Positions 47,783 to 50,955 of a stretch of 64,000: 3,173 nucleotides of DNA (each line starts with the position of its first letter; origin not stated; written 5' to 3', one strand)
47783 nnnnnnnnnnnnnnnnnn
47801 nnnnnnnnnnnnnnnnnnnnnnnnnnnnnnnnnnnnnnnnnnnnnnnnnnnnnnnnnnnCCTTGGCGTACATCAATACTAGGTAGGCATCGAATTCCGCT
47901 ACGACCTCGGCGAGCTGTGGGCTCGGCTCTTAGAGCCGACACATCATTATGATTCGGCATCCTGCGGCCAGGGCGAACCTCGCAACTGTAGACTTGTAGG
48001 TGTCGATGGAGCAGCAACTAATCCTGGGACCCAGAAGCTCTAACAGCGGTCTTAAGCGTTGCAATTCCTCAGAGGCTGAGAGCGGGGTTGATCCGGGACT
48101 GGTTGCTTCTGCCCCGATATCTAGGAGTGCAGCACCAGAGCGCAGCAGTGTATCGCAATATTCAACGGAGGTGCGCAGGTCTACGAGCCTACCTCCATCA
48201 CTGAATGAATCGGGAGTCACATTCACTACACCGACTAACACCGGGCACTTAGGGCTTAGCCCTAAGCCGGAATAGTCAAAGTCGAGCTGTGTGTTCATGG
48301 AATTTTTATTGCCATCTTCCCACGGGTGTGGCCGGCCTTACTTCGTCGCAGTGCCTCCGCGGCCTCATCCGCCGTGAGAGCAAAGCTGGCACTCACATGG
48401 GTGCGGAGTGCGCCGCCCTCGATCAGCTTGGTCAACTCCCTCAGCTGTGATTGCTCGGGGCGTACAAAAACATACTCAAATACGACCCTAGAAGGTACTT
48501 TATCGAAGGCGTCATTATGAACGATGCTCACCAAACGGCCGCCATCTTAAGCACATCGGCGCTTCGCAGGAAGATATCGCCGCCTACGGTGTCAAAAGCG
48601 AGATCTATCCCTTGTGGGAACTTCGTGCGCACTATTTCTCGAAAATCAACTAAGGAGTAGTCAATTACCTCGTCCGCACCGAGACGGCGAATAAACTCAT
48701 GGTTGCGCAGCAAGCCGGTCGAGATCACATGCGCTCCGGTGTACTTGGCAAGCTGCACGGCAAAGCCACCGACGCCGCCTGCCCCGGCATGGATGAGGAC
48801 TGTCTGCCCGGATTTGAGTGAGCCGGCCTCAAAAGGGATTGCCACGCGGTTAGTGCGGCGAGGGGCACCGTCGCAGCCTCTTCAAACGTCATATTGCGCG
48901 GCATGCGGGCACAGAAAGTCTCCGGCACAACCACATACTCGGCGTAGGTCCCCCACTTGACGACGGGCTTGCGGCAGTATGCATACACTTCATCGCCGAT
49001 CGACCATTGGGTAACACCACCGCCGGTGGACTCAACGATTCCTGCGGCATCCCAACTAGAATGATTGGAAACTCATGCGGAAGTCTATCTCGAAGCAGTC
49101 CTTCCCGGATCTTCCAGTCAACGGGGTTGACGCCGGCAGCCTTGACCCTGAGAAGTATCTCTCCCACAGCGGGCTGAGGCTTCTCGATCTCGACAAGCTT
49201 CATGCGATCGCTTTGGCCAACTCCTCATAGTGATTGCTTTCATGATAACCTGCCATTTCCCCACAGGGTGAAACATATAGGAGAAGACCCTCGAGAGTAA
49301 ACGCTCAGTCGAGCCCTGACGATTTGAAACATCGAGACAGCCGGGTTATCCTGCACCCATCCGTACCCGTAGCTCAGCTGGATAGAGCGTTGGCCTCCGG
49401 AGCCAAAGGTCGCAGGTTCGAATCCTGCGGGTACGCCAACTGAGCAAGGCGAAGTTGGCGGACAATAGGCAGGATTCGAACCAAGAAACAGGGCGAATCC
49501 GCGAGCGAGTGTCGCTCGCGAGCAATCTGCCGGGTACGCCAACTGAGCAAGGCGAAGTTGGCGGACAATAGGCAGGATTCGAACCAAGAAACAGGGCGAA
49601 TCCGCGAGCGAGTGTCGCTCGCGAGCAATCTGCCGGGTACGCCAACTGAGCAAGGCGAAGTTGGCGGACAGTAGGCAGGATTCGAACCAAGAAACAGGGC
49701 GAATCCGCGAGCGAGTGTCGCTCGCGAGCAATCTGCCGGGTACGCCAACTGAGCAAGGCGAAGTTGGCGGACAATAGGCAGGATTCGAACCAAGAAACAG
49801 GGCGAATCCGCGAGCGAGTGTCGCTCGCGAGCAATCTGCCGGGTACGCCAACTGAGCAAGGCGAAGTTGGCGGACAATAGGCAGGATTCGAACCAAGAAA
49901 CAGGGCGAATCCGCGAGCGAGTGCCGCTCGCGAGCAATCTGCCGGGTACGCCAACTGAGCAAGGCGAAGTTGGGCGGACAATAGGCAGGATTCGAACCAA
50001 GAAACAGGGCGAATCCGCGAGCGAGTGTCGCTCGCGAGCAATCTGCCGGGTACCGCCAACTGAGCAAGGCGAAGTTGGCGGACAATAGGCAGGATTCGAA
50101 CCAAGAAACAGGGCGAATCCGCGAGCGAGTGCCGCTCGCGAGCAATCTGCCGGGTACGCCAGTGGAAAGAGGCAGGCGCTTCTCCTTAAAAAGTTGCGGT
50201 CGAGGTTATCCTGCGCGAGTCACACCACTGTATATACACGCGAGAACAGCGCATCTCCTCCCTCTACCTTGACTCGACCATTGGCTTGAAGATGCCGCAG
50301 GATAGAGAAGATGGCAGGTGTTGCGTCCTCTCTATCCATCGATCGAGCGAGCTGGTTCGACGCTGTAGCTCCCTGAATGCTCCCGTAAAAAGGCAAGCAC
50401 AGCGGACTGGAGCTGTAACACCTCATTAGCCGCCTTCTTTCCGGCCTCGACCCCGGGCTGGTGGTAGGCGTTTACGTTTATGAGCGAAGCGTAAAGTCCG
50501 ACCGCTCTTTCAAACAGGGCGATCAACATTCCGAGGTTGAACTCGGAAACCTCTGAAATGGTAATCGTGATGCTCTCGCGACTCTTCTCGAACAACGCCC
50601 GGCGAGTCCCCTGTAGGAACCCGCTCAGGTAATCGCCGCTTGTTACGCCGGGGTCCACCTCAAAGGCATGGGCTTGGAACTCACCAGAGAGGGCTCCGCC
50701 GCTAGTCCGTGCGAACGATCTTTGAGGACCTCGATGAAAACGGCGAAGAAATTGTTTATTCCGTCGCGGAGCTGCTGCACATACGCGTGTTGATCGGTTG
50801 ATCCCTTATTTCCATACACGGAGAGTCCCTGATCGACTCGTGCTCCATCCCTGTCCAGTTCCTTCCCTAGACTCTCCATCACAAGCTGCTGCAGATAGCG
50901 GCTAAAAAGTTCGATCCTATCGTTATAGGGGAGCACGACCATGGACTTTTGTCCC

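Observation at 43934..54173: Ten-kilobase tract of multiply frameshifted genes, including central-metabolism genes folP and pgi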

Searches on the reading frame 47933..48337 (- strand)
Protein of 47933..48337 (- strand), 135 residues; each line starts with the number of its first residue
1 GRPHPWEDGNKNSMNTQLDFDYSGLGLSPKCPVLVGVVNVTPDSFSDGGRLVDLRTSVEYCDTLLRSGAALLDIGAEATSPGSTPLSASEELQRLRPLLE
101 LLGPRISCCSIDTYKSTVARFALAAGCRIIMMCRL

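Call 6: search_protein_families(library=pfam, proteins=[window:47933-48337:-], max_evalue=0.01)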
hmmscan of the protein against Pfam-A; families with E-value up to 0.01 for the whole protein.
window:47933-48337:- (135 aa): 1 family
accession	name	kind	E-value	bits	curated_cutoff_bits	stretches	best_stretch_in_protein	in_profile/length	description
PF00809.28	Pterin_bind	-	3.7e-24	86.1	25.5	1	36-130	2-97/244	Pterin binding enzyme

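Call 16: find_related_loci(query=window:47948-48298:-, collection=genome_contigs, flank=10000)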
Query seq(117 aa) (117 aa) in genome_contigs; peptide patterns used: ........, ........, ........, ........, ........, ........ (x = any residue, [..] = any of these).
600 stretches matched a pattern (row limit reached: there are more); 581 encode a relative of the query (tblastn E <= 1e-3); the best 80 are kept; 80 distinct loci.
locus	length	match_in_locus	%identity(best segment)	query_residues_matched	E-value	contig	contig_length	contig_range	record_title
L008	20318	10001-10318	57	14-117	5e-29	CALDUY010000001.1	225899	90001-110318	MAG: uncultured Gemmataceae bacterium isolate N1_Bin_METABAT__212_1 genome assembly, contig: c_000000829327, whole genom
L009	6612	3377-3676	52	19-117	7e-28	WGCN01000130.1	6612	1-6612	MAG: Calditrichales bacterium isolate S144_8_esom k151_383500, whole genome shotgun sequence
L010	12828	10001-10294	52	21-117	1e-27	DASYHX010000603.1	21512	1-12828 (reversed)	MAG TPA_asm: Pseudorhizobium sp. isolate SMAG_U4251 k141_10769, whole genome shotgun sequence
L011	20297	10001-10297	46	19-117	6e-27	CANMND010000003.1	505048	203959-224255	uncultured Sphingomonadales bacterium isolate N2E045-3Z.fasta genome assembly, contig: NODE_3, whole genome shotgun sequ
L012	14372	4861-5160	53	19-117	2e-26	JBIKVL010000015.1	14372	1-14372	MAG: Pirellulaceae bacterium isolate ME2015-08-22_3300042470_group6_bin219 Rohwer_bin1672_scaffold_3907_c1, whole genome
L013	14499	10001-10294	51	21-117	2e-26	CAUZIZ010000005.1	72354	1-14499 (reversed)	MAG: Acidobacteria bacterium UBA6911 isolate CB27_Tmax.123 genome assembly, contig: Ga0310121_10000149, whole genome sho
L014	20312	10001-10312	48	14-117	3e-26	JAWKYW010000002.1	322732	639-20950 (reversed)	MAG: Rhodocyclaceae bacterium isolate AC1.158 AC1.158.fa-2, whole genome shotgun sequence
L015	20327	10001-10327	47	2-117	3e-26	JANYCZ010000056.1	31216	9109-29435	MAG: Verrucomicrobia bacterium isolate 336R_metabinner_34 336R_k141_1640860, whole genome shotgun sequence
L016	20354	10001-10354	44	1-117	2e-26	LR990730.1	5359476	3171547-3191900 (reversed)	Xanthomonas sp. LMG 31884 genome assembly, chromosome: LMG31884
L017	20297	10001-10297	49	19-117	2e-26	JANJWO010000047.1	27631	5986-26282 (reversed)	MAG: Hydrogenophilaceae bacterium isolate RS261_metabat.bin.26 RS261_k141_170893, whole genome shotgun sequence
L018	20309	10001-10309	49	16-117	3e-26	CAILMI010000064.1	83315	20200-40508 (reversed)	MAG: uncultured Verrucomicrobia subdivision 3 bacterium isolate KT_bin-0898 genome assembly, contig: bin-0898:64/70, who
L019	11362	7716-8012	50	20-117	4e-26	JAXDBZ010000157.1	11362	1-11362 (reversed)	MAG: Candidatus Eisenbacteria bacterium isolate POMEDNA-B31 Raw1_k127_1212997, whole genome shotgun sequence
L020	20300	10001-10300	49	19-117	7e-26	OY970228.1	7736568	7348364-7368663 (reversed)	MAG: uncultured Planctomycetaceae bacterium isolate MFD00731.bin.c.1 genome assembly, chromosome: 1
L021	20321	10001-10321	46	8-117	7e-26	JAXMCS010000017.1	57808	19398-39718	MAG: Hyphomicrobiales bacterium isolate STL-PRO16 C4.148.fa-17, whole genome shotgun sequence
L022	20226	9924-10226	50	19-117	1e-25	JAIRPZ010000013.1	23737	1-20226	MAG: Planctomycetaceae bacterium isolate Cf509_bin67 k119_92341, whole genome shotgun sequence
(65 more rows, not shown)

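Call 48: search_protein_representatives(protein=window:47933-48298:-)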
Query: 122 residues. Proteins with E-value up to 0.001 (for the whole library): 13689; up to 1e-10: 6149; up to 1e-30: 0. The best 150 are listed.
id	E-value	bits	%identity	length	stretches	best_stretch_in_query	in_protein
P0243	3.5e-24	101.2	51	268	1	15-117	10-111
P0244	1.3e-23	99.4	51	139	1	13-117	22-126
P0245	2.7e-23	98.4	50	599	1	13-117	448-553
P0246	9.7e-23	96.6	51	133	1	17-117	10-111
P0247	2.7e-22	95.1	55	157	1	18-110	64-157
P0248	3.4e-22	94.8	50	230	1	14-116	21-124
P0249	3.8e-22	94.6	50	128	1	15-117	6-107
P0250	4.6e-22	94.4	53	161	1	14-117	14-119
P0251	5.3e-22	94.2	50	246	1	18-117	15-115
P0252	5.6e-22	94.1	49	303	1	9-116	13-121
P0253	5.8e-22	94.0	47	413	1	11-116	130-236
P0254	7.1e-22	93.8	53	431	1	18-117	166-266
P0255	7.8e-22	93.7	49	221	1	16-117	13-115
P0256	8.1e-22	93.6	49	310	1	20-117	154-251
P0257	1.0e-21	93.3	47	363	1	9-117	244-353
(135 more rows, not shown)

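Call 54: list_cluster_members(proteins=[window:47933-48298:-, window:47395-47859:-, window:48892-49203:-, window:48531-48845:-, window:48298-48534:-, window:45639-46151:-, window:45274-45771:-, window:44242-44661:+, window:46654-47289:+, window:46720-47289:+])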
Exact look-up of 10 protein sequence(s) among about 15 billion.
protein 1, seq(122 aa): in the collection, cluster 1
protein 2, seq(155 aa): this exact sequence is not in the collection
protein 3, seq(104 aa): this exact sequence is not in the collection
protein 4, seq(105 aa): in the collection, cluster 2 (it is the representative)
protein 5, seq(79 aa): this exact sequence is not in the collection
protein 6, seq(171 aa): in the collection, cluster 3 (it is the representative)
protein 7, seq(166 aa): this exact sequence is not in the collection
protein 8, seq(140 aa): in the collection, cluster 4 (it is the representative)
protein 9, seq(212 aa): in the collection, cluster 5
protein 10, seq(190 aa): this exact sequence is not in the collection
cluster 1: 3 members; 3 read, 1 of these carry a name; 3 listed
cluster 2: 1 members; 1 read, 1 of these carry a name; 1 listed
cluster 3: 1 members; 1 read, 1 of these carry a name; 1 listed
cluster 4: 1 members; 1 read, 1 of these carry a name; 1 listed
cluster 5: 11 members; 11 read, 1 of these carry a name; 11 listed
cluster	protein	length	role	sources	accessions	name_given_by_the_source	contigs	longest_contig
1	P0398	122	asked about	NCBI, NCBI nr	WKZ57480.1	MAG: dihydropteroate synthase [Bdellovibrionota bacterium]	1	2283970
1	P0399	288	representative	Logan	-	-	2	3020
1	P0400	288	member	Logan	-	-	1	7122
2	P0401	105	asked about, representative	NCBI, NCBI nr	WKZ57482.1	MAG: zinc-binding dehydrogenase [Bdellovibrionota bacterium]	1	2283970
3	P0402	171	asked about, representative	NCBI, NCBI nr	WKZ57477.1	MAG: hypothetical protein QY326_02090 [Bdellovibrionota bacterium]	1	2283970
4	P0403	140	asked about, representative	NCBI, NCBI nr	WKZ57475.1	MAG: hypothetical protein QY326_02080 [Bdellovibrionota bacterium]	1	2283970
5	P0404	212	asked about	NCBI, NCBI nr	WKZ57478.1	MAG: hypothetical protein QY326_02095 [Bdellovibrionota bacterium]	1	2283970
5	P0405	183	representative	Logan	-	-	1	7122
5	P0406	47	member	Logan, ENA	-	-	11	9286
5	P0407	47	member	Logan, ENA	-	-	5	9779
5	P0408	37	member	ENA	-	-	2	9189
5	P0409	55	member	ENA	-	-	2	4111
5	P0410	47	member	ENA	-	-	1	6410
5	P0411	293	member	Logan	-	-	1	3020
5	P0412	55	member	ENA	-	-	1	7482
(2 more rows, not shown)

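Call 55: find_encoding_contigs(protein=P0400, flank=10000, max_places=10)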
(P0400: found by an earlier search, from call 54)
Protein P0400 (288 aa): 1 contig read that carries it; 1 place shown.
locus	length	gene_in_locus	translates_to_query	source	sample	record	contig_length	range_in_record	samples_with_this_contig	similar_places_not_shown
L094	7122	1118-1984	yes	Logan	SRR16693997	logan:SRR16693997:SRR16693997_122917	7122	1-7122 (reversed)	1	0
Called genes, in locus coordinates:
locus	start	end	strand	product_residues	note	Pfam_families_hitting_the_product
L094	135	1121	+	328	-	PF08240:ADH_N, PF00107:ADH_zinc_N, PF13602:ADH_zinc_N_2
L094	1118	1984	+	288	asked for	PF00809:Pterin_bind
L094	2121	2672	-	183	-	-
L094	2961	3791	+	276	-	-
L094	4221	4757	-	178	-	PF01288:HPPK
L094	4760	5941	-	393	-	PF02684:LpxB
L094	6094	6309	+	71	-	-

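Call 56: find_encoding_contigs(protein=P0399, flank=10000, max_places=10)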
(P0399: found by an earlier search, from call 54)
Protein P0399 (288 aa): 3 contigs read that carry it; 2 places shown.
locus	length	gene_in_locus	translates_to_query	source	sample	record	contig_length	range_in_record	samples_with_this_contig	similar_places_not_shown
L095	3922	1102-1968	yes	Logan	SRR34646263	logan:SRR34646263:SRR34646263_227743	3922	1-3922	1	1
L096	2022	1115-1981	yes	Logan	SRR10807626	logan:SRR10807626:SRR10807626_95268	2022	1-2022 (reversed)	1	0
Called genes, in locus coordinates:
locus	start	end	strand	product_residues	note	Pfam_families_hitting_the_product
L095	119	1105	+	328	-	PF08240:ADH_N, PF00107:ADH_zinc_N, PF13602:ADH_zinc_N_2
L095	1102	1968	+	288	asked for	PF00809:Pterin_bind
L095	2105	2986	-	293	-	-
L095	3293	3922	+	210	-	?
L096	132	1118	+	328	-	PF08240:ADH_N, PF00107:ADH_zinc_N, PF13602:ADH_zinc_N_2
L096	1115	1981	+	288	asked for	PF00809:Pterin_bind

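Call 62: search_protein_families(library=pfam, proteins=[L095:2105-2986:-], max_evalue=0.001)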
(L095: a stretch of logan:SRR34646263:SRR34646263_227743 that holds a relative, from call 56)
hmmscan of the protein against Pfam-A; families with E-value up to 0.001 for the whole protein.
L095:2105-2986:- (293 aa): 0 families

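Call 70: search_protein_families(library=pfam, proteins=[L095:1102-1968:+, L095:119-1105:+], max_evalue=1)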
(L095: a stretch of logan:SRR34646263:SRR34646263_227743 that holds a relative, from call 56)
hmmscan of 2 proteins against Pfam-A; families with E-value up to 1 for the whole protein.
L095:1102-1968:+ (288 aa): 1 family
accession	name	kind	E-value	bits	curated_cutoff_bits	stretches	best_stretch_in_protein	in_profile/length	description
PF00809.28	Pterin_bind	-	2e-56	191.8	25.5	1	23-263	2-244/244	Pterin binding enzyme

L095:119-1105:+ (328 aa): 4 families
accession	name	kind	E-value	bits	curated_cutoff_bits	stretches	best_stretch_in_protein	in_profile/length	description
PF13602.12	ADH_zinc_N_2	-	1.4e-24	87.9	27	1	200-324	1-133/134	Zinc-binding dehydrogenase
PF08240.17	ADH_N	-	4.9e-21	75.4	23.5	1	39-127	3-103/104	Alcohol dehydrogenase GroES-like domain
PF00107.32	ADH_zinc_N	-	4e-16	59.6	31.8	1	169-253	1-88/129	Zinc-binding dehydrogenase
PF16884.10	ADH_N_2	-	0.23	11.8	31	1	19-52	11-44/108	N-terminal domain of oxidoreductase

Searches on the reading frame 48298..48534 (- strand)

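Call 62: search_protein_families(library=pfam, proteins=[L095:2105-2986:-], max_evalue=0.001)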
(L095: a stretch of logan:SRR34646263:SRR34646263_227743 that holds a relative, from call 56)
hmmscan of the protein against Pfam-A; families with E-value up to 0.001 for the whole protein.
L095:2105-2986:- (293 aa): 0 families

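Call 70: search_protein_families(library=pfam, proteins=[L095:1102-1968:+, L095:119-1105:+], max_evalue=1)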
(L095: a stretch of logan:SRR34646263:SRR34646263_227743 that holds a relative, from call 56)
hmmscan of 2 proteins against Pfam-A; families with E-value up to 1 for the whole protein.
L095:1102-1968:+ (288 aa): 1 family
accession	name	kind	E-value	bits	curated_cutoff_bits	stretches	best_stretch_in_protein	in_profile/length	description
PF00809.28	Pterin_bind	-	2e-56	191.8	25.5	1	23-263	2-244/244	Pterin binding enzyme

L095:119-1105:+ (328 aa): 4 families
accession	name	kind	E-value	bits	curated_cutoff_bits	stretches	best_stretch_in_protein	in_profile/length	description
PF13602.12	ADH_zinc_N_2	-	1.4e-24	87.9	27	1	200-324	1-133/134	Zinc-binding dehydrogenase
PF08240.17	ADH_N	-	4.9e-21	75.4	23.5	1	39-127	3-103/104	Alcohol dehydrogenase GroES-like domain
PF00107.32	ADH_zinc_N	-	4e-16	59.6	31.8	1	169-253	1-88/129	Zinc-binding dehydrogenase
PF16884.10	ADH_N_2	-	0.23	11.8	31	1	19-52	11-44/108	N-terminal domain of oxidoreductase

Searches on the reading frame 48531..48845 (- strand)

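Call 7: search_protein_families(library=pfam, proteins=[window:48531-48845:-], max_evalue=0.01)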
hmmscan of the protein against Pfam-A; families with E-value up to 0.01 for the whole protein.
window:48531-48845:- (105 aa): 2 families
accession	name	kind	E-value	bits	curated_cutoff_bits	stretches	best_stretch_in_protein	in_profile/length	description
PF00107.32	ADH_zinc_N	-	1.3e-13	51.5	31.8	1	24-100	1-80/129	Zinc-binding dehydrogenase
PF13602.12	ADH_zinc_N_2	-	1e-06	30.1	27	1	55-99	1-44/134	Zinc-binding dehydrogenase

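Call 62: search_protein_families(library=pfam, proteins=[L095:2105-2986:-], max_evalue=0.001)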
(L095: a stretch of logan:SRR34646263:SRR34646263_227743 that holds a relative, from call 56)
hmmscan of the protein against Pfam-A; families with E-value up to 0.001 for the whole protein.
L095:2105-2986:- (293 aa): 0 families

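Call 70: search_protein_families(library=pfam, proteins=[L095:1102-1968:+, L095:119-1105:+], max_evalue=1)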
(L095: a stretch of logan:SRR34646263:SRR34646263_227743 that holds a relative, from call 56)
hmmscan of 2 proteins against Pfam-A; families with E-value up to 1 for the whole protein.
L095:1102-1968:+ (288 aa): 1 family
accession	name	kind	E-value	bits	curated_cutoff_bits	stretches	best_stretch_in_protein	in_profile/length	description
PF00809.28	Pterin_bind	-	2e-56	191.8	25.5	1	23-263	2-244/244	Pterin binding enzyme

L095:119-1105:+ (328 aa): 4 families
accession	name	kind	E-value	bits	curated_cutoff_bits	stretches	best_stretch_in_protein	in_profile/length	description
PF13602.12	ADH_zinc_N_2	-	1.4e-24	87.9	27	1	200-324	1-133/134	Zinc-binding dehydrogenase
PF08240.17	ADH_N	-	4.9e-21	75.4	23.5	1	39-127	3-103/104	Alcohol dehydrogenase GroES-like domain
PF00107.32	ADH_zinc_N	-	4e-16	59.6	31.8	1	169-253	1-88/129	Zinc-binding dehydrogenase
PF16884.10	ADH_N_2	-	0.23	11.8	31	1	19-52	11-44/108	N-terminal domain of oxidoreductase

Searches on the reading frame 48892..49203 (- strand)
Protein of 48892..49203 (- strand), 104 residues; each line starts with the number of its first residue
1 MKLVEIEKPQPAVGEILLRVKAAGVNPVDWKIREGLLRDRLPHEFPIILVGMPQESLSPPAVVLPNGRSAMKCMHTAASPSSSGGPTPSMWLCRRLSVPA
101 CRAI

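Call 7: search_protein_families(library=pfam, proteins=[window:48892-49203:-], max_evalue=0.01)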
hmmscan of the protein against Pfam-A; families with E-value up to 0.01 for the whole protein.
window:48892-49203:- (104 aa): 1 family
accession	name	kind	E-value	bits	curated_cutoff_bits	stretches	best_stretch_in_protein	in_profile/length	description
PF08240.17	ADH_N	-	0.00028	21.5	23.5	1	14-47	3-34/104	Alcohol dehydrogenase GroES-like domain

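Call 62: search_protein_families(library=pfam, proteins=[L095:2105-2986:-], max_evalue=0.001)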
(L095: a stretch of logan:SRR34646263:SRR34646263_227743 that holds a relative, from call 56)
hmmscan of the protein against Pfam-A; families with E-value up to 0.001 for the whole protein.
L095:2105-2986:- (293 aa): 0 families

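Call 70: search_protein_families(library=pfam, proteins=[L095:1102-1968:+, L095:119-1105:+], max_evalue=1)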
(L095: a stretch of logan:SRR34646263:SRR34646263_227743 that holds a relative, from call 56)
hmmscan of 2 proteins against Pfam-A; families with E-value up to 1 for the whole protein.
L095:1102-1968:+ (288 aa): 1 family
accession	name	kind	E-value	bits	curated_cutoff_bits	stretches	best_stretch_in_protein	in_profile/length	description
PF00809.28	Pterin_bind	-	2e-56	191.8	25.5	1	23-263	2-244/244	Pterin binding enzyme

L095:119-1105:+ (328 aa): 4 families
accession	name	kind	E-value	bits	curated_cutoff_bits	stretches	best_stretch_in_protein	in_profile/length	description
PF13602.12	ADH_zinc_N_2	-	1.4e-24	87.9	27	1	200-324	1-133/134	Zinc-binding dehydrogenase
PF08240.17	ADH_N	-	4.9e-21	75.4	23.5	1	39-127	3-103/104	Alcohol dehydrogenase GroES-like domain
PF00107.32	ADH_zinc_N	-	4e-16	59.6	31.8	1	169-253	1-88/129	Zinc-binding dehydrogenase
PF16884.10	ADH_N_2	-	0.23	11.8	31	1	19-52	11-44/108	N-terminal domain of oxidoreductase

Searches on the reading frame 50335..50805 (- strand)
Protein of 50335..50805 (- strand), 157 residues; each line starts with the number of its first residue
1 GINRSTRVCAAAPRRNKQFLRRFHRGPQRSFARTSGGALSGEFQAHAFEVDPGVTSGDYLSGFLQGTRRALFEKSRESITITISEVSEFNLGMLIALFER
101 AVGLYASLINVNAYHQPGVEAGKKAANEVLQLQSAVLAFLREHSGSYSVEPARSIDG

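Call 6: search_protein_families(library=pfam, proteins=[window:50335-50805:-], max_evalue=0.01)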
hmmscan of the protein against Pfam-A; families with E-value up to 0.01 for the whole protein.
window:50335-50805:- (157 aa): 1 family
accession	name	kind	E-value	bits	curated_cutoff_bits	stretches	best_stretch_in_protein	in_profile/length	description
PF00342.24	PGI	-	2.8e-08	33.3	22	1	71-131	407-467/486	Phosphoglucose isomerase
